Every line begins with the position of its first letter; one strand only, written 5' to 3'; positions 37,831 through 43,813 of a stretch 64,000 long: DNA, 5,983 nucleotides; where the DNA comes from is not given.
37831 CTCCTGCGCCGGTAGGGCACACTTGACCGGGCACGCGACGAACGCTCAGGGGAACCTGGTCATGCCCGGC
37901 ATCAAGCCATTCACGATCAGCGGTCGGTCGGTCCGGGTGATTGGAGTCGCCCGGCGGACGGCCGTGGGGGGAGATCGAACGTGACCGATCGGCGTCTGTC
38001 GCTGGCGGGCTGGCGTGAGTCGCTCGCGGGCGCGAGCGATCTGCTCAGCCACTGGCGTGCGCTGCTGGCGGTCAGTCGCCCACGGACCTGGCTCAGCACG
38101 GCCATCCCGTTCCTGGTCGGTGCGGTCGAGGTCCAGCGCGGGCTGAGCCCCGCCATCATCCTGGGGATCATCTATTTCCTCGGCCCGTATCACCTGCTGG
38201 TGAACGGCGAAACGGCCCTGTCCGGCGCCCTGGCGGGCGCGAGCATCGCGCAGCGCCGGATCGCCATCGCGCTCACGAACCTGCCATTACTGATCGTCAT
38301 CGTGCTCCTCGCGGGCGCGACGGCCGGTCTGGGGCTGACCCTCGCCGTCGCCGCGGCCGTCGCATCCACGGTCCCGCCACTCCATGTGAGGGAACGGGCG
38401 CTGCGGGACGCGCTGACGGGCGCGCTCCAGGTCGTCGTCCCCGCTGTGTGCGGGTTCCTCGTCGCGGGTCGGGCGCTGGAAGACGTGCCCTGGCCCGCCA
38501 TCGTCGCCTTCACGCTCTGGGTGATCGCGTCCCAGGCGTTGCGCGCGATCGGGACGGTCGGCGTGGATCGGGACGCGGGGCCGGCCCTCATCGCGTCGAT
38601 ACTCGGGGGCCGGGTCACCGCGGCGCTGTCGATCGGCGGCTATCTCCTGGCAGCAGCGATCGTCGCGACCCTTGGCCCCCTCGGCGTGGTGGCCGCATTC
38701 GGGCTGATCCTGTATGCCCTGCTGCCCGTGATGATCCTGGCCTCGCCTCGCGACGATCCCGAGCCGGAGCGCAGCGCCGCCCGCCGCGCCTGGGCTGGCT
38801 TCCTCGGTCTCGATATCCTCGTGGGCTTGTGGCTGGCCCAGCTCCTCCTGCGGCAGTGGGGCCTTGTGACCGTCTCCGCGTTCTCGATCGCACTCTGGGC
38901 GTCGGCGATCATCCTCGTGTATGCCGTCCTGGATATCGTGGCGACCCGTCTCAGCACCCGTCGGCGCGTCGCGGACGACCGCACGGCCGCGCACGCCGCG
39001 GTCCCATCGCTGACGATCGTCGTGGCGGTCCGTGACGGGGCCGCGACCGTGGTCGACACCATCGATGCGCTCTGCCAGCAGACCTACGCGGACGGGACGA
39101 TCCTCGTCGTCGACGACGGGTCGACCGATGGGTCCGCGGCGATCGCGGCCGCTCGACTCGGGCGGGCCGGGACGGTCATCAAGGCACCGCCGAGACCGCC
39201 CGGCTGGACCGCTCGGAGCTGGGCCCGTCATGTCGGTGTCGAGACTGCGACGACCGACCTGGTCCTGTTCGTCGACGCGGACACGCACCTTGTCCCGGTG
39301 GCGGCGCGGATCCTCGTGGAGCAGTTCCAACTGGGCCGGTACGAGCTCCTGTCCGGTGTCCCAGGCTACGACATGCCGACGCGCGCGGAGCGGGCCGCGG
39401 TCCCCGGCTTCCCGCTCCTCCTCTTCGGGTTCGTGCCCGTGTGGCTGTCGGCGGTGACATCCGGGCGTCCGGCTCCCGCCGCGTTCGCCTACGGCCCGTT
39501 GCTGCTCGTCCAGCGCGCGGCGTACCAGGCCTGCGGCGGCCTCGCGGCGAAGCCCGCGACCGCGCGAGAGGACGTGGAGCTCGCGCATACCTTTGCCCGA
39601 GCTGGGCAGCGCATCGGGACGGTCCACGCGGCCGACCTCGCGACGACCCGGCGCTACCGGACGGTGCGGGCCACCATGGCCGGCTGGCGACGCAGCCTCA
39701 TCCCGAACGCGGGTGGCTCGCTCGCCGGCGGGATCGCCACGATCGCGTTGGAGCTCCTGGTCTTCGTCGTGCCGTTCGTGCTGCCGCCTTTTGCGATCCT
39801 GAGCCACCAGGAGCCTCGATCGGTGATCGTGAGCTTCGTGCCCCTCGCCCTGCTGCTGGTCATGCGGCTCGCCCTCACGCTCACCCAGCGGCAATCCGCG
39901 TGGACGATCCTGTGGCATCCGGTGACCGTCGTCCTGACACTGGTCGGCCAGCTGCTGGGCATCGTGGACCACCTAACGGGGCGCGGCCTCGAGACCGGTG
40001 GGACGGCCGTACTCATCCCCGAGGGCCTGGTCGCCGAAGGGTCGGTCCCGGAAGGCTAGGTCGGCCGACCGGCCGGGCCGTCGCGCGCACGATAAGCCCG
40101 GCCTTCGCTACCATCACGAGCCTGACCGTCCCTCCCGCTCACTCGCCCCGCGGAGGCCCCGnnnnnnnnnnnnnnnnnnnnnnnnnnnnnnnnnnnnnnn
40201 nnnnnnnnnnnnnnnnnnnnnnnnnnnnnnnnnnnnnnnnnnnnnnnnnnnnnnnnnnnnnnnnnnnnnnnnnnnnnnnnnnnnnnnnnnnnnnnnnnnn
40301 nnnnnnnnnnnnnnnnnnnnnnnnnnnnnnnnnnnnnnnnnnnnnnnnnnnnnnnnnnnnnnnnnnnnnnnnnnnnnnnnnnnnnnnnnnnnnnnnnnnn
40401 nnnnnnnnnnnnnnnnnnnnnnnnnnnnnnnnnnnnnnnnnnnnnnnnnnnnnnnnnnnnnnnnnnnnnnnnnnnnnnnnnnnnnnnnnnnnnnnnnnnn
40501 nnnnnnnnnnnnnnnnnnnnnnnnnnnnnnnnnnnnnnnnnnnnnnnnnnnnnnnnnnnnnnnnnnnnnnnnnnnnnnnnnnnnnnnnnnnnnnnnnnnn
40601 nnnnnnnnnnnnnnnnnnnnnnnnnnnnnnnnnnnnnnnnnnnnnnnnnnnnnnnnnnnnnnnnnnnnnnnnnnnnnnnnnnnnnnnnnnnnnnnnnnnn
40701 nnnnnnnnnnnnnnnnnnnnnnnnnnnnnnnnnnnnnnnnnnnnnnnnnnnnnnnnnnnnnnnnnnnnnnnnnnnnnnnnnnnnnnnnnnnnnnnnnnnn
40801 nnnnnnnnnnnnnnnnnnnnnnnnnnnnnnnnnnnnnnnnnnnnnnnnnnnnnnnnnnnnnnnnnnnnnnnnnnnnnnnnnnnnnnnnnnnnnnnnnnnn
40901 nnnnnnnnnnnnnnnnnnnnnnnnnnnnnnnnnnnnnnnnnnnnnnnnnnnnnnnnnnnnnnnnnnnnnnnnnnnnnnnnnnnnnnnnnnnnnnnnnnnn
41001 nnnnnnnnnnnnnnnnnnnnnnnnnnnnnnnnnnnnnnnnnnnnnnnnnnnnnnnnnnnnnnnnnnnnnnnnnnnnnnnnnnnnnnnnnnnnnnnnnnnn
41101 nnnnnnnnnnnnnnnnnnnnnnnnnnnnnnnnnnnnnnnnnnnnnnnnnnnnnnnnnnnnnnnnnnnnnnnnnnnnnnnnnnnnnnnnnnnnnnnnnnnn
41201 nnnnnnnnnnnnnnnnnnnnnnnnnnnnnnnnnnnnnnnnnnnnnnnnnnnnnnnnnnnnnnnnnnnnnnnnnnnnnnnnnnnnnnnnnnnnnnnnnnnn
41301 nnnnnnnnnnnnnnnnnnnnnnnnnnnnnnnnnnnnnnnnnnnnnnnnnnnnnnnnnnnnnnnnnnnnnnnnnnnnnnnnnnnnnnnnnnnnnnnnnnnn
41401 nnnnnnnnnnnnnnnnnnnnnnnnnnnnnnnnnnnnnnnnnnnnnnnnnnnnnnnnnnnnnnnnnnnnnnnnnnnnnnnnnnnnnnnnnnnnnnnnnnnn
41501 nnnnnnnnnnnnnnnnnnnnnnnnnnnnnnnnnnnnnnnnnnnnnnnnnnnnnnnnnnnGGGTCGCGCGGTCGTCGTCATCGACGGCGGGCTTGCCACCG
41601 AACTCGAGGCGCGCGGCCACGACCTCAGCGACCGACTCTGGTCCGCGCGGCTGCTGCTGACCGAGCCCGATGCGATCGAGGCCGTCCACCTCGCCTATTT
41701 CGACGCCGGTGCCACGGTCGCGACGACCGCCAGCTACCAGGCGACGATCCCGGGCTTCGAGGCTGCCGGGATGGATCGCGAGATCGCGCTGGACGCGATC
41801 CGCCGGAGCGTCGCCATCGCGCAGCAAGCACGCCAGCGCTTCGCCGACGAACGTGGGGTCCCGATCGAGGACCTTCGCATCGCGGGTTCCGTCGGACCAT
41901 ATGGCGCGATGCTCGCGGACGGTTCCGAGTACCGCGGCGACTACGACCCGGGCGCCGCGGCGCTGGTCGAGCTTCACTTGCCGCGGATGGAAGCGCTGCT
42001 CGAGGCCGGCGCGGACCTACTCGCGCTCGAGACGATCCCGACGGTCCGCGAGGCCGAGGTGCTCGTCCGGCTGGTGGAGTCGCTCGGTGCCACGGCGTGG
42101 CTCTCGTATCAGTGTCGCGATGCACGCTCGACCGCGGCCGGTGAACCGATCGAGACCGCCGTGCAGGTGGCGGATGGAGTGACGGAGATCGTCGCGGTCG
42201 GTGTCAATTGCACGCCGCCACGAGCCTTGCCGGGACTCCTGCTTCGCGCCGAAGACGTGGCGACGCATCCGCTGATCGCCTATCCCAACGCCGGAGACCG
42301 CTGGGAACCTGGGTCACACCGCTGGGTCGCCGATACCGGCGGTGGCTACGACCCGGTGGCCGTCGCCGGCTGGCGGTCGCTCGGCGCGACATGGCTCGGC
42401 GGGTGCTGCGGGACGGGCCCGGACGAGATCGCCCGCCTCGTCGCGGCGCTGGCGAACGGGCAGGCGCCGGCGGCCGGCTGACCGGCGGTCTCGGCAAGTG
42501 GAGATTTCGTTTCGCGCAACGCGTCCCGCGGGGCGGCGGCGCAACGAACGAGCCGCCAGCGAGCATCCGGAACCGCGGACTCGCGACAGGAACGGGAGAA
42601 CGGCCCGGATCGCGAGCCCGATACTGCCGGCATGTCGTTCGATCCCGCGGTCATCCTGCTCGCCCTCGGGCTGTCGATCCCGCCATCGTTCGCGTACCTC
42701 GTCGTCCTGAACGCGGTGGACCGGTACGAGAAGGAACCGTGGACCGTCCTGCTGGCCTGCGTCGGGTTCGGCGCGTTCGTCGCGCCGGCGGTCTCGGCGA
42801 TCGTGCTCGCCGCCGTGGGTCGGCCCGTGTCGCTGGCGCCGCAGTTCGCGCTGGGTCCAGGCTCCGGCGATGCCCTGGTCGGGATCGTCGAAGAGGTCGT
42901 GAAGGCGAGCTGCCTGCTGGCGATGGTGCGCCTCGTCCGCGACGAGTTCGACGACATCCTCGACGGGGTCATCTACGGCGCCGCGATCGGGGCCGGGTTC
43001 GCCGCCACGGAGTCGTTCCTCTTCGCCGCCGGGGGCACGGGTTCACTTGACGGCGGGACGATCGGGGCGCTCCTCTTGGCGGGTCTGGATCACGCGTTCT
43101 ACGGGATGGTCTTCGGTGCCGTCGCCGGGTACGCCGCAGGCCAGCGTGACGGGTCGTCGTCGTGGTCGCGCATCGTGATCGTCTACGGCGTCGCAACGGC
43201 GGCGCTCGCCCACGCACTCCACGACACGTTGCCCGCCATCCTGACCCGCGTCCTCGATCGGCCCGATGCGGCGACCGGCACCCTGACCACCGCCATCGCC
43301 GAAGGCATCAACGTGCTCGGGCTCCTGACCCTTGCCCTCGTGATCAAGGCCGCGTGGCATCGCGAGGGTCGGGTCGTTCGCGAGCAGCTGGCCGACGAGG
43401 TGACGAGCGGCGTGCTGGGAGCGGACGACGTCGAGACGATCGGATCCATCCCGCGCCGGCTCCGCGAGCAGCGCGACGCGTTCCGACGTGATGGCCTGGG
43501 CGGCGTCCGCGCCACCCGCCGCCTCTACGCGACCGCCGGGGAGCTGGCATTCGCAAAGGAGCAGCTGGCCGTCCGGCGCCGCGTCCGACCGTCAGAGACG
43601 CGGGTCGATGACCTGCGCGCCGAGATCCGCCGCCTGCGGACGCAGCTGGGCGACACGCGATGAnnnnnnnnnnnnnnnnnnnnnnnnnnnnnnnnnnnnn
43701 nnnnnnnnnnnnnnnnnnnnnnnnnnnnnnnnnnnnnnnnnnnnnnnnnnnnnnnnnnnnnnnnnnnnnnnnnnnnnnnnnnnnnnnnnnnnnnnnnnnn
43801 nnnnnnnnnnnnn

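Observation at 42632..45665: Translationally coupled PrsW intramembrane protease + secreted clan-CD (C25/caspase-like) peptidase + PepSY-like protein: candidate undescribed three-part proteolytic module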

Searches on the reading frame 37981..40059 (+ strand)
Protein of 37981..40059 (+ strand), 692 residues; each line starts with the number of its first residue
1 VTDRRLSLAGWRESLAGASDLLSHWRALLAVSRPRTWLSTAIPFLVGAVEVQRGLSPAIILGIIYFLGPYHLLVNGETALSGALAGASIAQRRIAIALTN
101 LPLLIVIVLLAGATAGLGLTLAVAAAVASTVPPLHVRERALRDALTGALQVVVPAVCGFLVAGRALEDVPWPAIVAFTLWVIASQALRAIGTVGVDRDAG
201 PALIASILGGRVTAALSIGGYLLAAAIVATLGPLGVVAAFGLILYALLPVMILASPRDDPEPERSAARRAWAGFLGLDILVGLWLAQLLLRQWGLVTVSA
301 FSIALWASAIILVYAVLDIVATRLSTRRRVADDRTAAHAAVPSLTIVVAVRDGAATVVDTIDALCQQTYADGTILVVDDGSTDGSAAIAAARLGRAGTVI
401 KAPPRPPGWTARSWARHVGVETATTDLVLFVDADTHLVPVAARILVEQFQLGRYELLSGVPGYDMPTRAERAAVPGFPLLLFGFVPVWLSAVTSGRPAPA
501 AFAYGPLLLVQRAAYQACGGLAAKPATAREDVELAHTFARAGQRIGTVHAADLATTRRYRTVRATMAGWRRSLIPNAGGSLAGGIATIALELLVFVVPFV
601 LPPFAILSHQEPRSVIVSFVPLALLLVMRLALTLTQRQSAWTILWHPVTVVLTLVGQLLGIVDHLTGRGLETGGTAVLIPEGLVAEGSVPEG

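Call 57: search_protein_families(library=pfam, proteins=[window:37981-40059:+], max_evalue=0.00001)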
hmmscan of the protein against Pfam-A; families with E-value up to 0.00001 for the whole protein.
window:37981-40059:+ (692 aa): 4 families
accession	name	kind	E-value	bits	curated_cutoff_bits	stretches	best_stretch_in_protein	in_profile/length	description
PF00535.33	Glycos_transf_2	-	1.6e-13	51.3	23.3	1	345-459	1-113/168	Glycosyl transferase family 2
PF13506.12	Glyco_transf_21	-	7.4e-09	35.7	21.7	1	404-571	10-171/174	Glycosyl transferase family 21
PF13641.12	Glyco_tranf_2_3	-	6.1e-06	26.8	27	0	342-552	1-208/230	Glycosyltransferase like family 2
PF13632.12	Glyco_trans_2_3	-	8.3e-06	26.2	27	1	428-645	2-189/198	Glycosyl transferase family group 2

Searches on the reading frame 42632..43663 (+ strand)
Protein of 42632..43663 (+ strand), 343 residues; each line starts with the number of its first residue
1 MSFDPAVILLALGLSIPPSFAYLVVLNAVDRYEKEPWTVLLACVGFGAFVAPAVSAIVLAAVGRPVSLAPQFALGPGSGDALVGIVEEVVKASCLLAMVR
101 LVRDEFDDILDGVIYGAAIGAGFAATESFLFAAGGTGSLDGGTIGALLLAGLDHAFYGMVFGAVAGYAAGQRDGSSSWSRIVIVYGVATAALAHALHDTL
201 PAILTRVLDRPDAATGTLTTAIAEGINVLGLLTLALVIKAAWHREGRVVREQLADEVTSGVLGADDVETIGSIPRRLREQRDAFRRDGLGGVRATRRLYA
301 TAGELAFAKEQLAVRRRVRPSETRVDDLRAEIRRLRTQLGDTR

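Call 3: search_protein_families(library=pfam, proteins=[window:42632-43663:+], max_evalue=1)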
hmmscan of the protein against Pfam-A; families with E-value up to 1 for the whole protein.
window:42632-43663:+ (343 aa): 2 families
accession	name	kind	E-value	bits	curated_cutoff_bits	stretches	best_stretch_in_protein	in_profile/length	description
PF13367.11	PrsW-protease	-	4.3e-24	85.6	23.5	1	35-203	1-176/196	PrsW family intramembrane metalloprotease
PF09102.15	Exotox-A_target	-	0.034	14.6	25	1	225-300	37-108/142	Exotoxin A, targeting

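Call 4: search_protein_families(library=ncbifam, proteins=[window:42632-43663:+], max_evalue=1)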
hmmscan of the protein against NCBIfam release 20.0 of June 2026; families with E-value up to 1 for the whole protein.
window:42632-43663:+ (343 aa): 1 family
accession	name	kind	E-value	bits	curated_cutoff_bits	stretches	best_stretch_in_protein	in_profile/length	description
NF033739.1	intramemb_PrsW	equivalog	4.4e-14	52.7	225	1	13-200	5-180/210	glutamic-type intramembrane protease PrsW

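Call 46: search_solved_structures(query=window:42632-43663:+, max_evalue=10, show_alignments=1)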
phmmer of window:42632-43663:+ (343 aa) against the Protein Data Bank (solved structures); distinct sequences matched with E-value up to 10: 2.
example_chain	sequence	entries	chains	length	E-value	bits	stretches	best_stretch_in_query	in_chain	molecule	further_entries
1vaj_A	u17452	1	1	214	0.27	13.5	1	22-67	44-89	Hypothetical protein PH0010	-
3ats_A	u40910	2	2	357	0.33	13.2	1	199-267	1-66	Putative uncharacterized protein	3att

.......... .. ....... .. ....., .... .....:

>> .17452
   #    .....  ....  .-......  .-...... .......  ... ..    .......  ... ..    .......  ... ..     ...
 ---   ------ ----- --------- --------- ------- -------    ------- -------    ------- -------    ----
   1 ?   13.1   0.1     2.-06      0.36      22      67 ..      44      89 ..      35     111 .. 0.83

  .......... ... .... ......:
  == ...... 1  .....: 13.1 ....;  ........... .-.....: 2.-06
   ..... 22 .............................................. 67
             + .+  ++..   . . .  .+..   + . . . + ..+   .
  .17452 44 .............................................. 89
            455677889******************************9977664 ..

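Call 59: search_protein_families(library=padloc, proteins=[window:42632-43663:+], max_evalue=0.01)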
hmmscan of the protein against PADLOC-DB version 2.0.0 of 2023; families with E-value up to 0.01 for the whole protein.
window:42632-43663:+ (343 aa): 0 families

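Call 60: list_cluster_members(proteins=[window:42632-43663:+, P0001, P0121])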
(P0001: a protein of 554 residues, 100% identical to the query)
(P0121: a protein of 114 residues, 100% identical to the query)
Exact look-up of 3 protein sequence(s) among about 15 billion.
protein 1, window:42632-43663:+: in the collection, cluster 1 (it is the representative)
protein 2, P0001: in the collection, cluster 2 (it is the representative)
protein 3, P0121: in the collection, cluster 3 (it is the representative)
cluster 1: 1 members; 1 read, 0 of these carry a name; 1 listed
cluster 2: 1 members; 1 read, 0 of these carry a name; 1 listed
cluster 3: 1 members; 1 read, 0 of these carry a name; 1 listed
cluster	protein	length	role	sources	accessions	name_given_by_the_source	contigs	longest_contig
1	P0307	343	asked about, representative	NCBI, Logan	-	-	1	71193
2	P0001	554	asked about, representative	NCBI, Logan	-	-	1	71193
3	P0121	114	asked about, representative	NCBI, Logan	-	-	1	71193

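Call 65: find_related_loci(query=A4, collection=metagenome_contigs, flank=4000)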
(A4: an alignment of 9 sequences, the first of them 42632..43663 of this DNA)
Query A4 (343 aa) in metagenome_contigs; peptide patterns used: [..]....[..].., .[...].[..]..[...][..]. (x = any residue, [..] = any of these).
600 stretches matched a pattern (row limit reached: there are more); 228 encode a relative of the query (tblastn E <= 1e-3); the best 80 are kept; 80 distinct loci.
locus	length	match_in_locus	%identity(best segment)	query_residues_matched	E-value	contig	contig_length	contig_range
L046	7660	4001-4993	56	5-341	2e-99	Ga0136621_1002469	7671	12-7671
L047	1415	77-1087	55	4-341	1e-103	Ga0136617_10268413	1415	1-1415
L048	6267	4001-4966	54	4-329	1e-93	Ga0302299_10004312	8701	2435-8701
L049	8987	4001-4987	55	4-335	6e-94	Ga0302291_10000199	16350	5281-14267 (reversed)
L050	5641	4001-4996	56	4-339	3e-90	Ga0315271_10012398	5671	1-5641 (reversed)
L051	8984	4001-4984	53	4-335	1e-89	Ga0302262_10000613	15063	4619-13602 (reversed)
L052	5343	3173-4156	53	4-335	1e-89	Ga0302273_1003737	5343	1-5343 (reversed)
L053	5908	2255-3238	52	4-335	3e-89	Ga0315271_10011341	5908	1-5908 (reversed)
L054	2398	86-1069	52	4-335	2e-92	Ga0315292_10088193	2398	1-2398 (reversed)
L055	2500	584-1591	48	4-343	7e-90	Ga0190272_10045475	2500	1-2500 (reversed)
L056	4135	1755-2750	54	4-339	2e-85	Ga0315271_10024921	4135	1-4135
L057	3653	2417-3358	56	18-335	1e-84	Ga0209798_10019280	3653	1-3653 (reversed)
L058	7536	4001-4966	52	11-335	1e-81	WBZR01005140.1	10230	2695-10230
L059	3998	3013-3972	49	18-340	1e-81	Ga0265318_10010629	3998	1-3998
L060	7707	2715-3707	53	4-336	4e-81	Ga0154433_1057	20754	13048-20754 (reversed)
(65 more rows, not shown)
